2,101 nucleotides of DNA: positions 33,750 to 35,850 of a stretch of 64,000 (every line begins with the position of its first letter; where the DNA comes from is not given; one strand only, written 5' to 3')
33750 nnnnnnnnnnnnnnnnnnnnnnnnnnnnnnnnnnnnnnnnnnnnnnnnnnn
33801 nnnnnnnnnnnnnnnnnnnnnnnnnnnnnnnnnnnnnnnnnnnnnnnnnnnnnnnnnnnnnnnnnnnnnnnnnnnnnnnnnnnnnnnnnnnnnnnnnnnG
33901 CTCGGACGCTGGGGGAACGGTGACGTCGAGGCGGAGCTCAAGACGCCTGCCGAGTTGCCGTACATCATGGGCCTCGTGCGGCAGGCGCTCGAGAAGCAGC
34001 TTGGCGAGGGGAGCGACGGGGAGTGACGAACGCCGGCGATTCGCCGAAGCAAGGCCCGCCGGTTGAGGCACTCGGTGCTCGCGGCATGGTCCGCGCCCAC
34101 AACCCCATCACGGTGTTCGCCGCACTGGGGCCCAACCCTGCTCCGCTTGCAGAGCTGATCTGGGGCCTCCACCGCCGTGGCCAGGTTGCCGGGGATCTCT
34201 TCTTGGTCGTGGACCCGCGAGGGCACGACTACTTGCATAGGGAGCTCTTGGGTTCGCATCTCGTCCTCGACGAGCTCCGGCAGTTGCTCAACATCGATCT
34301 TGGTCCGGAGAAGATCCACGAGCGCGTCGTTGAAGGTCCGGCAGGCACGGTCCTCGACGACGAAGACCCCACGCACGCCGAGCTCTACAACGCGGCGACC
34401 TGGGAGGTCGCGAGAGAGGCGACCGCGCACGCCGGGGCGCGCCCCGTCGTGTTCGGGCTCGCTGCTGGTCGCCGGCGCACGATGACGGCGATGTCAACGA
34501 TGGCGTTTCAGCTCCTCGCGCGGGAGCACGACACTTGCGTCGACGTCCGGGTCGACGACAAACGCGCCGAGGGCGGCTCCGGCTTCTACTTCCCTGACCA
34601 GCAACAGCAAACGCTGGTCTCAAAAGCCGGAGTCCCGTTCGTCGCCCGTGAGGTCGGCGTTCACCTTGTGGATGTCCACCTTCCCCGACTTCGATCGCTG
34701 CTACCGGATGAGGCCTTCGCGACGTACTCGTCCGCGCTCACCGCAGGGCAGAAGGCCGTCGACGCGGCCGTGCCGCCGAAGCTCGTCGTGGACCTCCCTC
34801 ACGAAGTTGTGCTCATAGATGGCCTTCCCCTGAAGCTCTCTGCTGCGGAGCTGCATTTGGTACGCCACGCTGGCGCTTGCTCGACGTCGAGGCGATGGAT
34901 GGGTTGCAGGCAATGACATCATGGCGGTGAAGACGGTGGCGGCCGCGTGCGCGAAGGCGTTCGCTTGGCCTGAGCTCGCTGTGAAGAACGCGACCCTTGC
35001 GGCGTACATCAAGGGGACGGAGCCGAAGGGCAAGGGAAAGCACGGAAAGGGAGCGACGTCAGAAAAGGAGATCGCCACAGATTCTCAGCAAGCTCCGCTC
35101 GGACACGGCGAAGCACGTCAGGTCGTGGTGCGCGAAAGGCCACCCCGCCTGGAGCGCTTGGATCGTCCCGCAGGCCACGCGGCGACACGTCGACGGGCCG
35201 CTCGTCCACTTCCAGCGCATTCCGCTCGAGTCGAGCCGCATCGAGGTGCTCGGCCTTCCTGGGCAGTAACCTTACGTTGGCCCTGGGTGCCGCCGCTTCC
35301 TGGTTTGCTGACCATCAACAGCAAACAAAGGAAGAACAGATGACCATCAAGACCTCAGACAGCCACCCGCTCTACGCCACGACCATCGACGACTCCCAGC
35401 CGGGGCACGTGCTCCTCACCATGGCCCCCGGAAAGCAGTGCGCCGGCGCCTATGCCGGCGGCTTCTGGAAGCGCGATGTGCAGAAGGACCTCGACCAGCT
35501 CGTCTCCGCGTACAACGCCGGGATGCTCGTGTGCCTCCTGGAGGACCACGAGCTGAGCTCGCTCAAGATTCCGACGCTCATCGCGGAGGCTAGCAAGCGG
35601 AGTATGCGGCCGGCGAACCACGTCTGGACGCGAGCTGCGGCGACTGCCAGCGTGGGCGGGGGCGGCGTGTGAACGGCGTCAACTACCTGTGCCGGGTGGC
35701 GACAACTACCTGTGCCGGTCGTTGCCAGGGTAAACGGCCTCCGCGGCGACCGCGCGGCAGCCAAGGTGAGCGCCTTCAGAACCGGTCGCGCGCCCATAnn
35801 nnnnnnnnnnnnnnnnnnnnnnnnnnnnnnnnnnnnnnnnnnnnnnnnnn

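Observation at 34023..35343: CARF-wHTH (Csa3-like) sensor-regulator encoded as the last gene of the BREX/BrxU array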

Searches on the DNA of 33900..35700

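Call 96: search_rna_families(source=window, start=33900, end=35700, threshold=evalue, max_evalue=1)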
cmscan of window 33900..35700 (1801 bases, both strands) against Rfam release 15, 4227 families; matches with E-value up to 1: 0.
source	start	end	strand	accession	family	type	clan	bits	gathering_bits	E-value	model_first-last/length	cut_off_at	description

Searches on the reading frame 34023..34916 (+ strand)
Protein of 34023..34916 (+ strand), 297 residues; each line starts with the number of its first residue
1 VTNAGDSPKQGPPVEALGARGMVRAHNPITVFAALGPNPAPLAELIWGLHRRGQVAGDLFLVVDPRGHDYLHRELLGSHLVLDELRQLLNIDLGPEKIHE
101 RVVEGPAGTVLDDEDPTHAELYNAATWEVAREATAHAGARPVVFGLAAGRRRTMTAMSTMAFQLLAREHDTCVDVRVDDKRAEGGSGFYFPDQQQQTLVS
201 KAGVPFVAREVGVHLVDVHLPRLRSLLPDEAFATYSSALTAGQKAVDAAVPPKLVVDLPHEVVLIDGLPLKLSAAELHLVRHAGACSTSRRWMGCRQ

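Call 3: search_protein_families(library=pfam, proteins=[window:34023-34916:+], max_evalue=1)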
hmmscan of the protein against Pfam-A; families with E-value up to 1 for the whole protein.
window:34023-34916:+ (297 aa): 1 family
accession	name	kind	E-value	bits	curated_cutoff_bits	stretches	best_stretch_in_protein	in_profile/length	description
PF09623.16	Cas_NE0113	-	3.2e-07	30.8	23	1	76-233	34-188/208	CRISPR-associated protein NE0113 (Cas_NE0113)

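Call 4: search_protein_families(library=ncbifam, proteins=[window:34023-34916:+], max_evalue=1)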
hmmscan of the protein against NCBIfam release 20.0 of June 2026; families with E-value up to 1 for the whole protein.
window:34023-34916:+ (297 aa): 2 families
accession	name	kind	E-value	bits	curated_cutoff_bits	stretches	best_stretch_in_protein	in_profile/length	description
TIGR02584.1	cas_NE0113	equivalog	6.3e-11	42.7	80.65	1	35-227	6-208/209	CRISPR-associated ring nuclease Csm6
TIGR00642.1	mmCoA_mut_beta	equivalog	0.036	12.3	617.25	1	110-166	465-521/620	methylmalonyl-CoA mutase small subunit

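Call 5: search_protein_families(library=padloc, proteins=[window:34023-34916:+], max_evalue=1)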
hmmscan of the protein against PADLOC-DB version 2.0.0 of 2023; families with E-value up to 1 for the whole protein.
window:34023-34916:+ (297 aa): 7 families
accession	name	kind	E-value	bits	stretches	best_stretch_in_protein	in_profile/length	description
PDLC01904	CARF5--CARF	-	1e-19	69.5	1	32-279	6-251/351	-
PDLC01909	CARF5--CARF_TM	-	1e-15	56.2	1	33-279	11-256/340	-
PDLC01299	Csx1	-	3.5e-15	54.7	1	35-227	6-192/193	CAS-III; associated_signaling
PDLC01354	Csx1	-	6.6e-10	37.2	1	32-233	6-175/189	CAS-III; associated_signaling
PDLC01036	WYL/Csx1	-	3.1e-07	28.4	1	126-224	92-169/279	CARF+WYL C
PDLC01633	Csx1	-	1.6e-06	25.9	1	85-226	39-155/177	CAS-III; associated_signaling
PDLC01851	CARF3--CARF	-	0.0045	14.4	1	102-199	67-160/279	-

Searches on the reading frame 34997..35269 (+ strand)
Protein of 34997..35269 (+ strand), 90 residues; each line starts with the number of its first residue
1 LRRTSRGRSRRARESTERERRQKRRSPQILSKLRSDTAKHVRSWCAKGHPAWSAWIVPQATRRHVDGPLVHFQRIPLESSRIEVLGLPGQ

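Call 3: search_protein_families(library=pfam, proteins=[window:34997-35269:+], max_evalue=1)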
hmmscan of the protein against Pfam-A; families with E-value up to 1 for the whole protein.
window:34997-35269:+ (90 aa): 0 families

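Call 4: search_protein_families(library=ncbifam, proteins=[window:34997-35269:+], max_evalue=1)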
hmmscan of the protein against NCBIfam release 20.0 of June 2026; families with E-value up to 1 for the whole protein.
window:34997-35269:+ (90 aa): 0 families

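Call 5: search_protein_families(library=padloc, proteins=[window:34997-35269:+], max_evalue=1)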
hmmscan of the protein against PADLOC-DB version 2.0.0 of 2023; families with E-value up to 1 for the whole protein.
window:34997-35269:+ (90 aa): 1 family
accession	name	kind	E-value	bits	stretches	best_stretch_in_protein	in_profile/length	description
PDLC03503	REase_II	-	0.012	13.3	1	19-64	50-95/218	Type II restriction enzyme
